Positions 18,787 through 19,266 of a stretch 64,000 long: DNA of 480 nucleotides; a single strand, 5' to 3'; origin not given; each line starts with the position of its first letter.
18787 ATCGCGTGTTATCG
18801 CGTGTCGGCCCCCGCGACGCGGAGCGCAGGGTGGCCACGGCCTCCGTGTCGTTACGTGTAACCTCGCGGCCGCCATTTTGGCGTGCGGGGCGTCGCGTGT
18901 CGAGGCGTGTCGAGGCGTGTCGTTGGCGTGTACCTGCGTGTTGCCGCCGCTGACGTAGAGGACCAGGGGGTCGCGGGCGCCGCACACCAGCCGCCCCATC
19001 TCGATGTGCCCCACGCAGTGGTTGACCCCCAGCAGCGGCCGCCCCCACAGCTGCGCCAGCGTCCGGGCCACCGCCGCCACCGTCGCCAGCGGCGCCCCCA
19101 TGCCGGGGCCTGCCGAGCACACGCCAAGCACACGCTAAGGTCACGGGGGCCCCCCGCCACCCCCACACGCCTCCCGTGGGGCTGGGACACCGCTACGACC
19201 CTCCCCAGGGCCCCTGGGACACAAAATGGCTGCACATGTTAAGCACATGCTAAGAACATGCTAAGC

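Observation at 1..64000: One 20-21 bp GC-rich minisatellite, in both orientations, fills the introns and UTRs of all five genes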

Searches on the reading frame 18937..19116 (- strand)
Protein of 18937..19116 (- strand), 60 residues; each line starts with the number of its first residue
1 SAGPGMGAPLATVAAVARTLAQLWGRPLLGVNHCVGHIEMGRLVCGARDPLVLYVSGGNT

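Call 19: search_solved_structures(query=window:18937-19116:-)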
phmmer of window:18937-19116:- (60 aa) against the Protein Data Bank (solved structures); distinct sequences matched with E-value up to 0.001: 13.
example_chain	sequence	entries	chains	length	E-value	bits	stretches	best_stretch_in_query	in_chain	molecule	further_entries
6gwj_K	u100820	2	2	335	9.1e-27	95.3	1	2-60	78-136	Probable tRNA N6-adenosine threonylcarbamoyltransferase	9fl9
8k20_A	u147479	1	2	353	2.5e-23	84.5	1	2-60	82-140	Probable tRNA N6-adenosine threonylcarbamoyltransferase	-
9x4g_A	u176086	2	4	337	6.6e-23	83.2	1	2-60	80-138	N(6)-L-threonylcarbamoyladenine synthase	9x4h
8unk_K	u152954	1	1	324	6.3e-18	67.5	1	1-60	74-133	Probable bifunctional tRNA threonylcarbamoyladenosine biosynthesis protein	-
8up5_K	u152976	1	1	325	6.3e-18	67.5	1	1-60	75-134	Probable bifunctional tRNA threonylcarbamoyladenosine biosynthesis protein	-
9d85_K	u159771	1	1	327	6.3e-18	67.5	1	1-60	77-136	Probable bifunctional tRNA threonylcarbamoyladenosine biosynthesis protein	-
5jmv_A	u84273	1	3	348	6.6e-18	67.4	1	1-60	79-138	Probable bifunctional tRNA threonylcarbamoyladenosine biosynthesis protein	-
3en9_A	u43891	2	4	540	1.3e-17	66.5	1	1-60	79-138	O-sialoglycoprotein endopeptidase/protein kinase | Putative O-sialoglycoprotein endopeptidase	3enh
2vwb_A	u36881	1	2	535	1.3e-17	66.5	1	1-60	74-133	PUTATIVE O-SIALOGLYCOPROTEIN ENDOPEPTIDASE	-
3eno_A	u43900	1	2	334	1.9e-17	66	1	1-60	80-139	Putative O-sialoglycoprotein endopeptidase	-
2ivn_A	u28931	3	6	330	1e-14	57.4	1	1-60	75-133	O-SIALOGLYCOPROTEIN ENDOPEPTIDASE | UP1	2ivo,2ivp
4k25_A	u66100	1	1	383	2.2e-05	28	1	2-59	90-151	Probable tRNA threonylcarbamoyladenosine biosynthesis protein QRI7, mitochondrial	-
3wuh_A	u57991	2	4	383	2.2e-05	28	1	2-59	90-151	tRNA N6-adenosine threonylcarbamoyltransferase, mitochondrial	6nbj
